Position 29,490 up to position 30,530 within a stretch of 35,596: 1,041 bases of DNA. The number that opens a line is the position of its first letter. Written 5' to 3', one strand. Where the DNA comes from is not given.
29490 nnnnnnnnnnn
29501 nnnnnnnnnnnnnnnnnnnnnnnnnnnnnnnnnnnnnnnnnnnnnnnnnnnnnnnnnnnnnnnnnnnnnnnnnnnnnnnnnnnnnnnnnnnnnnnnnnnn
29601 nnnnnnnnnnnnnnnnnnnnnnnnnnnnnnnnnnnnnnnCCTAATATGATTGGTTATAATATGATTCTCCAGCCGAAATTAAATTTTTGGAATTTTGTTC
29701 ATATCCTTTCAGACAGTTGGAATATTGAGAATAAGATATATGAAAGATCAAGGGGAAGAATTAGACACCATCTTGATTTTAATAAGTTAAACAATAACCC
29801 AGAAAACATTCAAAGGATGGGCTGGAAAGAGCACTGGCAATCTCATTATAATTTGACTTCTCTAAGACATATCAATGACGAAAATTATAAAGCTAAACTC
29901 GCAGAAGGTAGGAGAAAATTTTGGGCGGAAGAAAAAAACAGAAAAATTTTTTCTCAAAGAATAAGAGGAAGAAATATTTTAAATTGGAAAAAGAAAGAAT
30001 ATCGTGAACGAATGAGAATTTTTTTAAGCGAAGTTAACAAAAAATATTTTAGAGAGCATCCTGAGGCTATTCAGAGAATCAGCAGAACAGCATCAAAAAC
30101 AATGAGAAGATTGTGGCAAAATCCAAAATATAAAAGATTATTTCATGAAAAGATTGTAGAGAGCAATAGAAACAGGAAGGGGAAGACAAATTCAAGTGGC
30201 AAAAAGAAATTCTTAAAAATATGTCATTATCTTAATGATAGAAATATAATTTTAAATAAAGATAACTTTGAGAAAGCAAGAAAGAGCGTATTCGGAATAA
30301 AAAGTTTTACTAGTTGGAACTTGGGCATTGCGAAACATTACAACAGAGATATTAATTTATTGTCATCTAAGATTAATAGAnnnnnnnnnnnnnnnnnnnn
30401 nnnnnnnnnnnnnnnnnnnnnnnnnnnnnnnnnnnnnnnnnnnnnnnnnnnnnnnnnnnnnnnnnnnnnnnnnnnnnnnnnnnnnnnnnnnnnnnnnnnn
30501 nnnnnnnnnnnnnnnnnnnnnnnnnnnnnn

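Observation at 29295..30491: HNH-endonuclease intein in GyrA at a site different from the classical mycobacterial GyrA intein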

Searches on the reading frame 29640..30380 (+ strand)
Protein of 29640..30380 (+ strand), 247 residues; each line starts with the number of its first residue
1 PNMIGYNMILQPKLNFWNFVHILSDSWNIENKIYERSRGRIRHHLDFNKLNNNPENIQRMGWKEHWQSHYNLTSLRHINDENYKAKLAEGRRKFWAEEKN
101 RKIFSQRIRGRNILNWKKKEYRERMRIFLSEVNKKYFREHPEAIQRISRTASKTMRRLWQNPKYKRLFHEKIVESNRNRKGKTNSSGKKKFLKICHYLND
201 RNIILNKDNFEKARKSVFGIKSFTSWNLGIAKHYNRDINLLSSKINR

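Call 7: search_protein_families(library=phrogs, proteins=[window:29655-30360:+], max_evalue=1)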
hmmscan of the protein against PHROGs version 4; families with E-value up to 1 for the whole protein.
window:29655-30360:+ (235 aa): 3 families
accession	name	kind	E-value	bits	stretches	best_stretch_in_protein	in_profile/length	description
phrog_7545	-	DNA, RNA and nucleotide metabolism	0.0011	20.2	1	38-77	107-146/160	HNH endonuclease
phrog_14298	-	unknown function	0.16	13.1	1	149-201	21-74/135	-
phrog_15471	-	DNA, RNA and nucleotide metabolism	0.39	11.5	1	37-81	53-97/183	HNH endonuclease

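Call 39: search_solved_structures(query=A2, max_evalue=10, show_alignments=3)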
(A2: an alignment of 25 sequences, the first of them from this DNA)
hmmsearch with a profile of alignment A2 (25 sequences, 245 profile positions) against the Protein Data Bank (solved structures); distinct sequences matched with E-value up to 10: 1.
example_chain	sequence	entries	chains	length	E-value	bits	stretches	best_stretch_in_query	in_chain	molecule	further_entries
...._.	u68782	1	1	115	0.33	13.9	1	157-195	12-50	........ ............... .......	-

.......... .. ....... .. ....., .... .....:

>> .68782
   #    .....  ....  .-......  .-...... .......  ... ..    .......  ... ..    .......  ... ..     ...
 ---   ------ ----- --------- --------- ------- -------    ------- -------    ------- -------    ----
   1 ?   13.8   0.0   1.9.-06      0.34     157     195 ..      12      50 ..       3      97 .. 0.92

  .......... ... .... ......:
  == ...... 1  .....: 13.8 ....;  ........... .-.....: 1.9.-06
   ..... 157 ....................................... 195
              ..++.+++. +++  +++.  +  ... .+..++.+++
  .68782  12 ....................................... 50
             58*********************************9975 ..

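Call 43: predict_structure(alignment_id=A2)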
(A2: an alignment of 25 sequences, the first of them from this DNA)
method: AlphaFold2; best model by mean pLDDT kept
length: 247 residues; sequences in the alignment: 25
mean_pLDDT: 91.0   pTM: 0.47
mean pLDDT of the five models: 91.0, 90.3, 90.1, 88.7, 88.5
residues with pLDDT >= 90: 188; 70-90: 46; 50-70: 12; < 50: 1
segments of 3 or more residues with pLDDT < 50: none
pLDDT, mean of each block of 10 residues (from residue 1): 80 93 97 96 94 96 97 96 96 97 97 96 97 96 94 93 90 71 68 93 93 89 86 87 81
secondary structure, 60 per line:
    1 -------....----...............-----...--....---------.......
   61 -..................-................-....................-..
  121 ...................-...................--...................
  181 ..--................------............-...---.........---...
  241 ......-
elements in order: E8-11 E16-19 H20-30 E41-44 E57-60 H62-79 H81-96 H98-117 H119-139 H141-159 H162-182 H185-200 H207-218 H226-234 H238-246

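Call 46: fold_search(model_id=the predicted structure, library=pdb)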
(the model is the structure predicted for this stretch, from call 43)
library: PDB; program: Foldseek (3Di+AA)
matches with E <= 10: 5; with E <= 0.001: 0
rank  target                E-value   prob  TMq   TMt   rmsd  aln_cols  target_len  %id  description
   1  2lbf_MODEL_1_A        7.7e+00  0.11  0.16  0.47   5.4        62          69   13  Solution structure of the dimerization domain of human ribosomal protein P1/P2 heterodimer (released 2011-12-14)
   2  4l3i_B                8.2e+00  0.01  0.13  0.08  19.1       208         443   12  Structure of the microtubule associated protein PRC1 (Protein Regulator of Cytokinesis 1) (released 2013-07-17)
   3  7pnt_N                8.7e+00  0.08  0.06  0.12   9.4        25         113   20  Assembly intermediate of mouse mitochondrial ribosome small subunit without mS37 in complex with RbfA and Tfb1m (released 2022-06-15)
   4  6ah3_D                8.7e+00  0.05  0.15  0.18   9.3        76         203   14  Cryo-EM structure of yeast Ribonuclease P with pre-tRNA substrate (released 2018-10-17)
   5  9sjn_A                9.9e+00  0.13  0.20  0.15   7.2        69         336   12  Type I-F_HNH variant Cascade target-free RNP, HNH domain in outwards position (released 2026-02-18)

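Call 49: fold_search(model_id=the predicted structure, library=viral)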
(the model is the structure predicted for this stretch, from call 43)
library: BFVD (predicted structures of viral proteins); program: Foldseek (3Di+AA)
matches with E <= 10: 621; with E <= 0.001: 1
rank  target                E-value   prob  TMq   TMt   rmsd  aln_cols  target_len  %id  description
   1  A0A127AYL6            4.6e-08  1.00  0.27  0.14  34.1       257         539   19  Hint domain-containing protein [Bacillus phage SP-15]
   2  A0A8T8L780            5.8e-03  0.99  0.24  0.32   8.6       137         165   18  (no name in the UniProt tables at hand)
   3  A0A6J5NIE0            6.6e-03  1.00  0.24  0.50   3.0        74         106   28  NUMOD4 [uncultured Caudovirales phage]
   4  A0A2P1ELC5            7.0e-03  1.00  0.22  0.07   3.7        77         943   23  DNA-directed RNA polymerase subunit beta [Moumouvirus australiensis]
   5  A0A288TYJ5            7.5e-03  1.00  0.22  0.27   7.6       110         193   19  HNH nuclease domain-containing protein [Enterococcus phage EFP01]
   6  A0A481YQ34            1.0e-02  1.00  0.24  0.23   3.4        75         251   23  HNH endonuclease [Iridovirus LCIVAC01]
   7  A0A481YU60            1.1e-02  1.00  0.21  0.37   4.6        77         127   22  HNH endonuclease [Marseillevirus LCMAC102]
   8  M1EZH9                1.2e-02  1.00  0.21  0.44   4.8        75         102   21  HNH endonuclease domain-containing protein [Cronobacter phage CR9]
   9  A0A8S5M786            1.3e-02  0.90  0.28  0.08  30.8       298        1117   16  Terminase [Siphoviridae sp. ctrgt10]
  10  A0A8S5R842            1.4e-02  1.00  0.27  0.49   5.3        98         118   24  HNH endonuclease [virus sp. ctnRj46]
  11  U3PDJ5                1.4e-02  1.00  0.23  0.50   3.6        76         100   17  HNH endonuclease [Burkholderia phage JG068]
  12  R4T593                1.5e-02  1.00  0.24  0.54   4.3        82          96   20  HNH protein [Halorubrum tailed phage 8]
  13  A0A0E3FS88            1.5e-02  1.00  0.22  0.34   3.6        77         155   18  Endonuclease [Synechococcus phage ACG-2014f]
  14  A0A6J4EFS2            1.5e-02  1.00  0.22  0.29   4.4        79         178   24  HNH endonuclease [Escherichia phage EK010]
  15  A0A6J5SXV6            1.5e-02  1.00  0.22  0.30   4.9        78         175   15  HNH nuclease [uncultured Caudovirales phage]
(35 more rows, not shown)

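Call 81: search_protein_representatives(alignment_id=A2)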
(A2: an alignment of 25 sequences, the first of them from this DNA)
Query: 25 sequences, 245 profile positions. Proteins with E-value up to 0.001 (for the whole library): 6244; up to 1e-10: 930; up to 1e-30: 91. The best 150 are listed.
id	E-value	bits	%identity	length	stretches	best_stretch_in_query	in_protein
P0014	2.9e-93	328.5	-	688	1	3-238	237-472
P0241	1.5e-91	322.9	-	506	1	2-244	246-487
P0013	1.9e-89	316.0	-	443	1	2-244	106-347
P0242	3.8e-84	298.6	-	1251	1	3-240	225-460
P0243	4.1e-66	239.6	-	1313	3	3-189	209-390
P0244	5.2e-66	239.2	-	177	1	8-184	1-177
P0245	3.2e-59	217.0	-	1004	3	2-169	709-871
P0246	1.6e-57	211.4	-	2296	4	3-135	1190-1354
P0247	3.9e-56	206.9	-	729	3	2-170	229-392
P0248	6.3e-56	206.2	-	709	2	3-97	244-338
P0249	1.3e-55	205.2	-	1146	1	2-243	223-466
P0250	1.1e-54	202.2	-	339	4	11-185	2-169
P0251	2.0e-54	201.3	-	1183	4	2-186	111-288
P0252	1.1e-51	192.3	-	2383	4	3-169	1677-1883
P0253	1.0e-50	189.2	-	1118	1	2-243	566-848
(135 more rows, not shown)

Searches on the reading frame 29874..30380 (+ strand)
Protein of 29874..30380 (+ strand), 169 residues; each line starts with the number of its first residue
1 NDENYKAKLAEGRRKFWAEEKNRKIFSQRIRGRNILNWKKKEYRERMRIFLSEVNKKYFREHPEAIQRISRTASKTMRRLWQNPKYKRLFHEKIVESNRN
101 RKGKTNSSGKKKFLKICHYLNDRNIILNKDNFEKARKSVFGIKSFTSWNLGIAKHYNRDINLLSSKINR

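Call 67: search_protein_families(library=pfam, proteins=[window:29874-30380:+], max_evalue=10)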
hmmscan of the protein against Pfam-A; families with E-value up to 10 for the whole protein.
seq(169 aa): 0 families
